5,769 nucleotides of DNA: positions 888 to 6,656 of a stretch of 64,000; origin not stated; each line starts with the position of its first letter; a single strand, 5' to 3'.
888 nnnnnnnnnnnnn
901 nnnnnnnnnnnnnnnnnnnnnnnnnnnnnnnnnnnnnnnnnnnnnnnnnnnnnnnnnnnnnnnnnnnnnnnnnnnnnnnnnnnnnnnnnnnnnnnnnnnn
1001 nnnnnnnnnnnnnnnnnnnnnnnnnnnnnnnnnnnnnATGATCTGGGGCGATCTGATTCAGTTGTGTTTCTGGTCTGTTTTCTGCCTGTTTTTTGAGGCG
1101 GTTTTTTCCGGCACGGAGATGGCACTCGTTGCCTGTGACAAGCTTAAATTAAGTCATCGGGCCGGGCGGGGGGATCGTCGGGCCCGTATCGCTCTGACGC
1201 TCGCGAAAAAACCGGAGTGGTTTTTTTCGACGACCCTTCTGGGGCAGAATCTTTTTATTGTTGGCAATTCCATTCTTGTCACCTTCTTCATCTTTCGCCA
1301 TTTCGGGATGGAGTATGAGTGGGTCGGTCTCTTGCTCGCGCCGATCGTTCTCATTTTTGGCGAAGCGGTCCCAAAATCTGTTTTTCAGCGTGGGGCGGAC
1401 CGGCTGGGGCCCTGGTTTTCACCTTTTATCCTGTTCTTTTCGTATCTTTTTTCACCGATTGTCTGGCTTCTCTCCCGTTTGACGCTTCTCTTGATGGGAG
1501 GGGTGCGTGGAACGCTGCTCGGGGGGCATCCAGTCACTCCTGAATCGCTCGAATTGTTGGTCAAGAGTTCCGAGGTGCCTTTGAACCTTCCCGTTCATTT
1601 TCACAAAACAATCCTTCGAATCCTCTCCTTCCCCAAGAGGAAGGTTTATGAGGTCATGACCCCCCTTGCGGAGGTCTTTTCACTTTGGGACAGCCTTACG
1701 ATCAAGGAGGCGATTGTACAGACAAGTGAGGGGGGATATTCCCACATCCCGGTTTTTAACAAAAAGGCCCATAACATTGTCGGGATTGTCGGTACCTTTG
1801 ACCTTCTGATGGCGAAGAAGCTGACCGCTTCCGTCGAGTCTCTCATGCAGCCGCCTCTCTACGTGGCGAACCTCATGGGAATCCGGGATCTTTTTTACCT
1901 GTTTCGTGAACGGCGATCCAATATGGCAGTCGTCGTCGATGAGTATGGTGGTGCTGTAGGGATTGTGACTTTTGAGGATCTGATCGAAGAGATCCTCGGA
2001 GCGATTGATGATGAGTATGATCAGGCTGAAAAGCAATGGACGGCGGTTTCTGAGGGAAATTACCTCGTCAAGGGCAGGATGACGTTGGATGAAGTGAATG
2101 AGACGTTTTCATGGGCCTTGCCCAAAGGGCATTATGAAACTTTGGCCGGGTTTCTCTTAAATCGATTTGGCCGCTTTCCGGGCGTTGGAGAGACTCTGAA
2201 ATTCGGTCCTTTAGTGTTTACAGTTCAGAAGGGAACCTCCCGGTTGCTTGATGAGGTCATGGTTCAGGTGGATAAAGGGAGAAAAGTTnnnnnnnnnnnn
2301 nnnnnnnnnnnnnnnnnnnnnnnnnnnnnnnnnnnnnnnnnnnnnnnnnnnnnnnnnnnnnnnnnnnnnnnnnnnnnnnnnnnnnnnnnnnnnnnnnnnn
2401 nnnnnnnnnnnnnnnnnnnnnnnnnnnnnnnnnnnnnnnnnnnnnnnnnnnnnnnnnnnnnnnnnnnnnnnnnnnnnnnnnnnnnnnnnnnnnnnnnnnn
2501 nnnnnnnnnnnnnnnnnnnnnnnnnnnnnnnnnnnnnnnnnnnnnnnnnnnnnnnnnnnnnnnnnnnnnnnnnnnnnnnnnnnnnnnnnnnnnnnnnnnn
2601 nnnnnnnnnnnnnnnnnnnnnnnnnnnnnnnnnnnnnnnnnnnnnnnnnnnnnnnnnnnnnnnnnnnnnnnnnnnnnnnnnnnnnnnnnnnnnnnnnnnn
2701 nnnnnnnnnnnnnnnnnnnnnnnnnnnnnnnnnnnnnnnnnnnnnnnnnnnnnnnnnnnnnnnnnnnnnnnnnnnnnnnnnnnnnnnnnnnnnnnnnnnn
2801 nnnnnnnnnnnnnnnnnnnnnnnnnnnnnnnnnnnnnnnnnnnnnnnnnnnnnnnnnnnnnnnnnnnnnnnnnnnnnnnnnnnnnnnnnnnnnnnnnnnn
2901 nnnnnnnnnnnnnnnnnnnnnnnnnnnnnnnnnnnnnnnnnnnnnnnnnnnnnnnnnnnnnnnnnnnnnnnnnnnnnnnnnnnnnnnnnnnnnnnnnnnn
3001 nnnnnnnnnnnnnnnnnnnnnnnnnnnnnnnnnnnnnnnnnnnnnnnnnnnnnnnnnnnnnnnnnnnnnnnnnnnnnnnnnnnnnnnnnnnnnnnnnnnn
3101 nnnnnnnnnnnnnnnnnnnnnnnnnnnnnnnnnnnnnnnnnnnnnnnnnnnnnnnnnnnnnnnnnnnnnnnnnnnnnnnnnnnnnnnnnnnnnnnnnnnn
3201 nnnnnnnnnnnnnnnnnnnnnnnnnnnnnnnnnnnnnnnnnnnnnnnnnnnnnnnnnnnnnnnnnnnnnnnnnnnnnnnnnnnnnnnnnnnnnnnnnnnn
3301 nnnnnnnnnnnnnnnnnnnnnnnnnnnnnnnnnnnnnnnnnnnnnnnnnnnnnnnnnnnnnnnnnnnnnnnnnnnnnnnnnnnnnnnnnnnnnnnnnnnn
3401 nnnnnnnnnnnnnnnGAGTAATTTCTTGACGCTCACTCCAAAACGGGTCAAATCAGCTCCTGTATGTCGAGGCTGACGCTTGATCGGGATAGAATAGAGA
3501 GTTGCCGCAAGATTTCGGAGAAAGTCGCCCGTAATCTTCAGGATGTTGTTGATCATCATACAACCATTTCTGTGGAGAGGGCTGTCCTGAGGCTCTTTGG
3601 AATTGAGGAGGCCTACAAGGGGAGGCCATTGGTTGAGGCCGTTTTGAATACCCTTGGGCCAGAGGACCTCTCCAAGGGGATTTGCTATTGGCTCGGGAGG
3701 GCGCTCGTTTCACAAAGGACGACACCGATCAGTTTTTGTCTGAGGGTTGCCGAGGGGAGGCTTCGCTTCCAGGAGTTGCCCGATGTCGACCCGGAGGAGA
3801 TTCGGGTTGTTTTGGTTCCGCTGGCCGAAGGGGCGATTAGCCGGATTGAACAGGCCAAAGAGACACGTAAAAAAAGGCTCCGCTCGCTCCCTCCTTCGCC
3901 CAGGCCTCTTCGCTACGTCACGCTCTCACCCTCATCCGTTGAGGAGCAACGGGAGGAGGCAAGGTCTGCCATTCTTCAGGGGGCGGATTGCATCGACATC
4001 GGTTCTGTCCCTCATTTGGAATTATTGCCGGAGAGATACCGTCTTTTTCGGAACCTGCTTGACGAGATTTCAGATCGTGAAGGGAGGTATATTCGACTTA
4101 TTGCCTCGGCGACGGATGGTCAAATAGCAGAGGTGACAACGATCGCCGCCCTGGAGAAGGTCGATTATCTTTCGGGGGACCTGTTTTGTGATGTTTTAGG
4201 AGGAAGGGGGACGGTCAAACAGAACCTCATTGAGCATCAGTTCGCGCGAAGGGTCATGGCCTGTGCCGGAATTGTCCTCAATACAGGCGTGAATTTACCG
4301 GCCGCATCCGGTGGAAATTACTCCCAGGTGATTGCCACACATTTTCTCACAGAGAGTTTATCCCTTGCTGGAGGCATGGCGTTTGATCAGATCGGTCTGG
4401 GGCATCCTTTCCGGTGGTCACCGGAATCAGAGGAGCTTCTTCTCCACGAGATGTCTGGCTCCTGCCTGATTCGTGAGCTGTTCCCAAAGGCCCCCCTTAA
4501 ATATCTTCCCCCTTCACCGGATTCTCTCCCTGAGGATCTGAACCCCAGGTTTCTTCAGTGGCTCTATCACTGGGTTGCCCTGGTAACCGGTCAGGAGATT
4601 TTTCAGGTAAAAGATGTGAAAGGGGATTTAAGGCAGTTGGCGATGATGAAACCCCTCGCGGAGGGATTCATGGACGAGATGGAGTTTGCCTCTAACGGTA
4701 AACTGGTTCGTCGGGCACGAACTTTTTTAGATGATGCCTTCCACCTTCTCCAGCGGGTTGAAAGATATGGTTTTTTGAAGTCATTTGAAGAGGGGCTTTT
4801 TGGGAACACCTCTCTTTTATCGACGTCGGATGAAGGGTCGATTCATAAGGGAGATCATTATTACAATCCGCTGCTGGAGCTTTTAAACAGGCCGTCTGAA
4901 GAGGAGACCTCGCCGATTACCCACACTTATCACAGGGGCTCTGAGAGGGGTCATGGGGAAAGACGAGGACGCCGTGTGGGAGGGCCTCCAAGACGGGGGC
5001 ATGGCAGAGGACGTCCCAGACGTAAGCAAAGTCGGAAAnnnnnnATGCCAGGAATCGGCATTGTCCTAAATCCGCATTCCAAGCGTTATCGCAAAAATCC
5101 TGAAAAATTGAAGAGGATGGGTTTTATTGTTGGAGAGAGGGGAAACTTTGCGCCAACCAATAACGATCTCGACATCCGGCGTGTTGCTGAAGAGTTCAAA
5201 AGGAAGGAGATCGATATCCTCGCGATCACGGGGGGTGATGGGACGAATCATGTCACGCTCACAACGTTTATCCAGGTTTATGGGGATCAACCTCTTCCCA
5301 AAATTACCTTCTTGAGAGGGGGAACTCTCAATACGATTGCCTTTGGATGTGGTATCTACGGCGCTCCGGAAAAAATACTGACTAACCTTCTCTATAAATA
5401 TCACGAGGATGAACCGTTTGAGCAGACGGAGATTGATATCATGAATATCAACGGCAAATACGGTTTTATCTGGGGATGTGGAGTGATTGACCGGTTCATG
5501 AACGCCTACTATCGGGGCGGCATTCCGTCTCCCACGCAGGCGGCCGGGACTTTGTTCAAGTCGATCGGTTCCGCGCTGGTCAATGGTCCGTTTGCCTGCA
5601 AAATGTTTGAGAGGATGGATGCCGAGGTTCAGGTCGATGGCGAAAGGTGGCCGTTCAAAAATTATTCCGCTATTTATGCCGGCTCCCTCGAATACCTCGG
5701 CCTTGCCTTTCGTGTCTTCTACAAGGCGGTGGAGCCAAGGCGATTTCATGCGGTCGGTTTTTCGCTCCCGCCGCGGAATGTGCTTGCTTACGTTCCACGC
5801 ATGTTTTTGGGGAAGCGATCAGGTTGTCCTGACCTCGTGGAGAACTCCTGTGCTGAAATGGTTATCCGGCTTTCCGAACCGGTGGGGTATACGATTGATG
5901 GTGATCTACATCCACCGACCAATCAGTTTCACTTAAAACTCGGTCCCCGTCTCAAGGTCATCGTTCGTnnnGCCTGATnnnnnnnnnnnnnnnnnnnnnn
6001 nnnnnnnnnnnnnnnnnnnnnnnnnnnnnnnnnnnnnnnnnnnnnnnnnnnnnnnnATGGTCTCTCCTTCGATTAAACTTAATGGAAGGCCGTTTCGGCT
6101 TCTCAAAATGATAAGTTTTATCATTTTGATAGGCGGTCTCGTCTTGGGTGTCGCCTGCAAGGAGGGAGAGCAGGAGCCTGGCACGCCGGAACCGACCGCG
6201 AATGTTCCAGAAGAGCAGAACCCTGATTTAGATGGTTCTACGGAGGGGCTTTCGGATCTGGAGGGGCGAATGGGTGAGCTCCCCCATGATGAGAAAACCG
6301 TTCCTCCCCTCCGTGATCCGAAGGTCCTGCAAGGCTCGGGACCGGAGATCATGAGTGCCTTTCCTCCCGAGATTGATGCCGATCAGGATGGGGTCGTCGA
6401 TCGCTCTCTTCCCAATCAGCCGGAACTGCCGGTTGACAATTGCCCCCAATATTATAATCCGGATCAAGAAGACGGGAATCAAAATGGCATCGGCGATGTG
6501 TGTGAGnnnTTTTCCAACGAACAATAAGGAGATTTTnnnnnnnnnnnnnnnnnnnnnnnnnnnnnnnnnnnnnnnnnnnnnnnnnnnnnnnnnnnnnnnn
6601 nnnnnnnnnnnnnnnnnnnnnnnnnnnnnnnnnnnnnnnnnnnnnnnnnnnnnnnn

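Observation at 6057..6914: Calcium-binding TSP3 lipoprotein followed by a toxin-like precursor: signal peptide, pro-region, GSGGS linker and a 9-Cys C-terminal 20-mer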

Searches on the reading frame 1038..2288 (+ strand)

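Call 10: search_protein_families(library=pfam, proteins=[window:1038-2288:+], max_evalue=0.001)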
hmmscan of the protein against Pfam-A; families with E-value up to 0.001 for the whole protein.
window:1038-2288:+ (417 aa): 3 families
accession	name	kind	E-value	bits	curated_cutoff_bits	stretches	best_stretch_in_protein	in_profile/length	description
PF01595.25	CNNM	-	2.8e-35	122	28.4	1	13-178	3-171/181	Cyclin M transmembrane N-terminal domain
PF03471.22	CorC_HlyC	-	8.6e-20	71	27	1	337-410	3-78/81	Transporter associated domain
PF00571.33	CBS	-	1.1e-14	54.9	24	2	266-320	1-56/57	CBS domain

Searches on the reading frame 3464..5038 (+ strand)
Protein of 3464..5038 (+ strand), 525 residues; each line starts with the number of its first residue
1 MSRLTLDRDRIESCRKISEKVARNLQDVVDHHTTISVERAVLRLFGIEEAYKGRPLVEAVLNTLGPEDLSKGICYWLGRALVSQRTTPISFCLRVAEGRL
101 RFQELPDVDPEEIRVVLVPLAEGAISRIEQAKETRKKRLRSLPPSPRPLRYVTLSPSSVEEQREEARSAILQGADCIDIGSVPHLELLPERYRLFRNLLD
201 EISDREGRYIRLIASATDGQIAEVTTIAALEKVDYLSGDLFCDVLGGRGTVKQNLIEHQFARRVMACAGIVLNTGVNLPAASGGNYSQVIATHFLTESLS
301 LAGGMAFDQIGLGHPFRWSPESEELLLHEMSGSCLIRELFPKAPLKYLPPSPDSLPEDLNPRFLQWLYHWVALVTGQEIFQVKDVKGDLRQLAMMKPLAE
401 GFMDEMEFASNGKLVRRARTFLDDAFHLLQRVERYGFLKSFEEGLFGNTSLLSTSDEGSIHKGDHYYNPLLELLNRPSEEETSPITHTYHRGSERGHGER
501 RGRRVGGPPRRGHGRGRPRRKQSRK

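Call 3: search_protein_families(library=pfam, proteins=[window:3464-5038:+], max_evalue=0.1)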
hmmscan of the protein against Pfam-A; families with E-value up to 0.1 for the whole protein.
window:3464-5038:+ (525 aa): 2 families
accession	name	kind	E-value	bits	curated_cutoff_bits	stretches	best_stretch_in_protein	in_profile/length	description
PF09043.17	Lys-AminoMut_A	-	1.8e-75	254.8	25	2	190-473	207-508/508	D-Lysine 5,6-aminomutase TIM-barrel domain of alpha subunit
PF16552.11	OAM_alpha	-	0.04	14.2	29.7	1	16-62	27-72/115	D-ornithine 4,5-aminomutase alpha-subunit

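Call 4: search_protein_families(library=ncbifam, proteins=[window:3464-5038:+], max_evalue=0.1)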
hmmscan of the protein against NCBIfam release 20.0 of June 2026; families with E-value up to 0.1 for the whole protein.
window:3464-5038:+ (525 aa): 1 family
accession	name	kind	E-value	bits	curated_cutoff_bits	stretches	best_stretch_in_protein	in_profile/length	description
NF052384.1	Lys_5_6_mutase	equivalog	7e-76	255.9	600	2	190-474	208-510/511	lysine 5,6-aminomutase subunit alpha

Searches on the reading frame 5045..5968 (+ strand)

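Call 3: search_protein_families(library=pfam, proteins=[window:5045-5968:+], max_evalue=0.1)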
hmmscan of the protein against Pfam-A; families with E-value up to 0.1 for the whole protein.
window:5045-5968:+ (308 aa): 2 families
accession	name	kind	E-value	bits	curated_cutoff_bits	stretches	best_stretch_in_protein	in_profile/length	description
PF00781.29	DAGK_cat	-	1.9e-08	34.4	23.6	1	6-116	4-113/125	Diacylglycerol kinase catalytic domain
PF20469.4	OLD-like_TOPRIM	-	0.086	13.8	23.2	0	106-142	11-47/67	Overcoming lysogenization defect protein-like, TOPRIM domain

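Call 4: search_protein_families(library=ncbifam, proteins=[window:5045-5968:+], max_evalue=0.1)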
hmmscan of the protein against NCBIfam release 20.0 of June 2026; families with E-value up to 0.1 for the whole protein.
window:5045-5968:+ (308 aa): 5 families
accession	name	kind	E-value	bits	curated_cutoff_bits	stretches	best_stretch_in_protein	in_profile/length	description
TIGR00147.1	TIGR00147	subfamily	1.6e-07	30.6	118.65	1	40-150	42-145/296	YegS/Rv2252/BmrU family lipid kinase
NF009602.0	PRK13054.1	equivalog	2.3e-05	23.7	284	1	40-142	41-135/301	lipid kinase YegS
TIGR03702.1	lip_kinase_YegS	equivalog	0.00043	19.4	387.45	1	40-141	37-130/295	lipid kinase YegS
NF040993.1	MamU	equivalog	0.0029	17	400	1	45-145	49-137/296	lipid kinase MamU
NF009874.0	PRK13337.1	equivalog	0.084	11.7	385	0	9-105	10-105/305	diacylglycerol kinase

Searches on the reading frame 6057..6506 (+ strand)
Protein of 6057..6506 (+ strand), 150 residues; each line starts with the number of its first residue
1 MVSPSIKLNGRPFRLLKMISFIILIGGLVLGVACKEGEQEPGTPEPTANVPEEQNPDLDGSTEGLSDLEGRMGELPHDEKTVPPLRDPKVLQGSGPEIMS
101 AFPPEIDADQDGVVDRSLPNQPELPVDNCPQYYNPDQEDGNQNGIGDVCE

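Call 3: search_protein_families(library=pfam, proteins=[window:6057-6506:+], max_evalue=0.1)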
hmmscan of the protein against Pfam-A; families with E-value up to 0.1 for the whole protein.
window:6057-6506:+ (150 aa): 1 family
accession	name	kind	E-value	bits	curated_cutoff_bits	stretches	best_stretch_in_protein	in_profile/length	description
PF20087.4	DUF6479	-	0.084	13.8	25.4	0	21-81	31-85/120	Family of unknown function (DUF6479)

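Call 4: search_protein_families(library=ncbifam, proteins=[window:6057-6506:+], max_evalue=0.1)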
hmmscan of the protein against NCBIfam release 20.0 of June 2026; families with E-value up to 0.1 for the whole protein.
window:6057-6506:+ (150 aa): 2 families
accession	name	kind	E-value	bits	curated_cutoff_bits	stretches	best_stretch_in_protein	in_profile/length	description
NF047638.1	throspo3_MtsC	equivalog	3.3e-07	29.5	350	1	102-150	190-229/428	cell-cell cohesion MYXO-CTERM protein MtsC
NF045500.1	Omp28_seleno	equivalog_domain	3.2e-06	26.8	200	1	106-150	273-308/377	Omp28-related selenoprotein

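Call 69: search_solved_structures(query=window:6057-6506:+, max_evalue=10, show_alignments=2)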
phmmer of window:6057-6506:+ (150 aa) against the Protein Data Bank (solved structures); distinct sequences matched with E-value up to 10: 4.
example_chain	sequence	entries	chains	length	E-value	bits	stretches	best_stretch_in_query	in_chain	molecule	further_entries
3fby_A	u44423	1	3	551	7e-08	35.9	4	126-150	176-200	Cartilage oligomeric matrix protein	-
2rhp_A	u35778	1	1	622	2.6e-07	34.1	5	127-150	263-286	Thrombospondin-2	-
1yo8_A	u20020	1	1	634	4.4e-07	33.3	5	127-150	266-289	thrombospondin-2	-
1ux6_A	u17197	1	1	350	0.0023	21.2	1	126-150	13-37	THROMBOSPONDIN-1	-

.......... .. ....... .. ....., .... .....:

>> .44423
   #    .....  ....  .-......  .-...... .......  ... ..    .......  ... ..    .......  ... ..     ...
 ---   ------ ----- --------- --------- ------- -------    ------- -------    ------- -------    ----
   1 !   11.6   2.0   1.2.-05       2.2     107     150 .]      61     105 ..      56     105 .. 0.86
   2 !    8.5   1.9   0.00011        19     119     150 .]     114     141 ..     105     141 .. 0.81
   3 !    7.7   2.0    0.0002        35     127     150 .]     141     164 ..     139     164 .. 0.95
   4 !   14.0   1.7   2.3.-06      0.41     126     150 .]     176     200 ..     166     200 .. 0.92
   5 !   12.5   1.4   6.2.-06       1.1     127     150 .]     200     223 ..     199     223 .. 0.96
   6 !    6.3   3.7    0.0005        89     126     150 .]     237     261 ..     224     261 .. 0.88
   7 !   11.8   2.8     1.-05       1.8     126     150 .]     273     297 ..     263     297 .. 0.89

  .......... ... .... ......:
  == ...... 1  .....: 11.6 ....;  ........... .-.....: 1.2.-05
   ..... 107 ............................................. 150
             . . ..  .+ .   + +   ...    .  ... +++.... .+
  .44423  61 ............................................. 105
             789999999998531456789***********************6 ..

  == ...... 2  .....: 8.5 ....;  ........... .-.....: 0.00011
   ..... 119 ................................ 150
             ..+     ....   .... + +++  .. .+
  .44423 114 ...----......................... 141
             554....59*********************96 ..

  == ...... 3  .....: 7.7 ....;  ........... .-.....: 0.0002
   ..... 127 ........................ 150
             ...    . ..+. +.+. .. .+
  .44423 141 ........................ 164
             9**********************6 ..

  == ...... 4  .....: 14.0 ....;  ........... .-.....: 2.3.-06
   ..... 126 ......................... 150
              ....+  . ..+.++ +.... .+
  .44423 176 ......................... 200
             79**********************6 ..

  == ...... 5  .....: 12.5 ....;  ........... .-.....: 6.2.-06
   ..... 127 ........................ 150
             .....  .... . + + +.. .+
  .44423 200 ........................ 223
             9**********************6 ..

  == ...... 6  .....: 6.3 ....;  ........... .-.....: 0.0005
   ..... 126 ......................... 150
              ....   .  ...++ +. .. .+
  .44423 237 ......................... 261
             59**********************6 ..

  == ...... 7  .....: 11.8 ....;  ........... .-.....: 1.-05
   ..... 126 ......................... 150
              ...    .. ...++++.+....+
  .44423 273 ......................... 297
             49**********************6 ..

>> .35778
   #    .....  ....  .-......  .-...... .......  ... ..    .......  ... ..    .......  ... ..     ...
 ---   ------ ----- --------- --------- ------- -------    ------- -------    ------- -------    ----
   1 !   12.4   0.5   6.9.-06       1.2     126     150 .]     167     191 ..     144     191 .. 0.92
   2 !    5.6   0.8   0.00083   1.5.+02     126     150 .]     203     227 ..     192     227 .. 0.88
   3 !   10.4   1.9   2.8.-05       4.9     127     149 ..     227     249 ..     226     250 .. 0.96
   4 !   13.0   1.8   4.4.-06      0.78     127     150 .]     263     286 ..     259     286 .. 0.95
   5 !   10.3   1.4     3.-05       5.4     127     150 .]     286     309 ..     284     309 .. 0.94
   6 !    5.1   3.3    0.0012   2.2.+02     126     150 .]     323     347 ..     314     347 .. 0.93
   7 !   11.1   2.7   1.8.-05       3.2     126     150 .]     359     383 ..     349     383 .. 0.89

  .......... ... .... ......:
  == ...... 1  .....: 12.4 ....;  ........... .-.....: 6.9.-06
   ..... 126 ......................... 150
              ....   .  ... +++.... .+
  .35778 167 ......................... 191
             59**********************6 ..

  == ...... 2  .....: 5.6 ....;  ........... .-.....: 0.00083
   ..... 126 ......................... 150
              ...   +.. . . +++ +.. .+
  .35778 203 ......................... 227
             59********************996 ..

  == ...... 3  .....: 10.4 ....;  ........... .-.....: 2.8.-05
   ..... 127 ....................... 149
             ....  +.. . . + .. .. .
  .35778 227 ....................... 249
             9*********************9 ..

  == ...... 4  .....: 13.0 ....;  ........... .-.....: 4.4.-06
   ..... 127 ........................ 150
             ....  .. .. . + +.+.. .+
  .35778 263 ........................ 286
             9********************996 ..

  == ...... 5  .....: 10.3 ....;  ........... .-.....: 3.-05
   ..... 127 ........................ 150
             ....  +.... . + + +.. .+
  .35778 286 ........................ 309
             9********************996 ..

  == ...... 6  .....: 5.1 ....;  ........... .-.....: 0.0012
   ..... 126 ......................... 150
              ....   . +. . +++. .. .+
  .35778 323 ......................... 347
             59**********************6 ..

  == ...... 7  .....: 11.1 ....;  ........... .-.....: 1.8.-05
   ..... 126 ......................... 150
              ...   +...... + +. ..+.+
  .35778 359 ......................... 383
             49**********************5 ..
